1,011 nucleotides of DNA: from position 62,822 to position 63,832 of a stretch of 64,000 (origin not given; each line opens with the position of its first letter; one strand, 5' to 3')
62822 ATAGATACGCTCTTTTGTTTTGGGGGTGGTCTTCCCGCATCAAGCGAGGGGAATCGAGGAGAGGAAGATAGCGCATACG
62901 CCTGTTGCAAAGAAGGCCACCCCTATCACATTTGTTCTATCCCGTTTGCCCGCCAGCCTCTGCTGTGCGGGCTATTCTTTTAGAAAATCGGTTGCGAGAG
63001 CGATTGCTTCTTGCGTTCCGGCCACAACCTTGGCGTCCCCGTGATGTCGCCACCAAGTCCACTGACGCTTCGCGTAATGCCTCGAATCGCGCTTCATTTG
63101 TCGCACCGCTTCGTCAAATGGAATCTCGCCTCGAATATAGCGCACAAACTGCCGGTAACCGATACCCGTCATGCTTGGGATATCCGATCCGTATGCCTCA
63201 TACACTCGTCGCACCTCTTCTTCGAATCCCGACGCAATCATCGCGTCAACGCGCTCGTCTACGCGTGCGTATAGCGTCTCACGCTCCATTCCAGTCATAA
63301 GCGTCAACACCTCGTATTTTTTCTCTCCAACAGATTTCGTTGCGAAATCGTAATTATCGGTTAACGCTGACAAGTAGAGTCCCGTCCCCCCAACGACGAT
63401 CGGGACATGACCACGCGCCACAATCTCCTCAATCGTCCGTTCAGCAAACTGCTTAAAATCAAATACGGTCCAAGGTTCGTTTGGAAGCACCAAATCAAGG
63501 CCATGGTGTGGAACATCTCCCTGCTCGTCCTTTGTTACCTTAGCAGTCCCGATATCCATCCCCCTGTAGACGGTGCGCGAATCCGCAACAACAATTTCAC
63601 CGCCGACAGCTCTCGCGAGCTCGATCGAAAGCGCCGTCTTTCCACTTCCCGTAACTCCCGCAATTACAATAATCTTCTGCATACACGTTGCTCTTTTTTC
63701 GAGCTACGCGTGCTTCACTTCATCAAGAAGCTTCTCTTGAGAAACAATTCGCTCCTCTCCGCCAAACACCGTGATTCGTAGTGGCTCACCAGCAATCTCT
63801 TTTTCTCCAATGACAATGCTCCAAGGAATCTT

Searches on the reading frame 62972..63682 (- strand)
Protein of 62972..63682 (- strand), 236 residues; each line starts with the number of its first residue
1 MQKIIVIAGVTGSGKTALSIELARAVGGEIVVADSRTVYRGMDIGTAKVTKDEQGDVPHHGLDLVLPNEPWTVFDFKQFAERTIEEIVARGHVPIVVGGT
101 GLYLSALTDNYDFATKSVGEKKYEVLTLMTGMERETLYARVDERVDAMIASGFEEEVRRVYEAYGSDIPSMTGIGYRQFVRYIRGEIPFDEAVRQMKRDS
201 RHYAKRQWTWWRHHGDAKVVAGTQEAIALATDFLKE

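Call 47: search_protein_families(library=pfam, proteins=[window:62972-63682:-], max_evalue=0.0001)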
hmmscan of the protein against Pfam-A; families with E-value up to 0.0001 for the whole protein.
window:62972-63682:- (236 aa): 2 families
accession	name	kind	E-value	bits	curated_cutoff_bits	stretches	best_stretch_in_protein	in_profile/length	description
PF01715.23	IPPT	-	6.1e-60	203.3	23.6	2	119-213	147-242/243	IPP transferase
PF01745.22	IPT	-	2.9e-05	24.1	20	0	3-53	2-52/233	Isopentenyl transferase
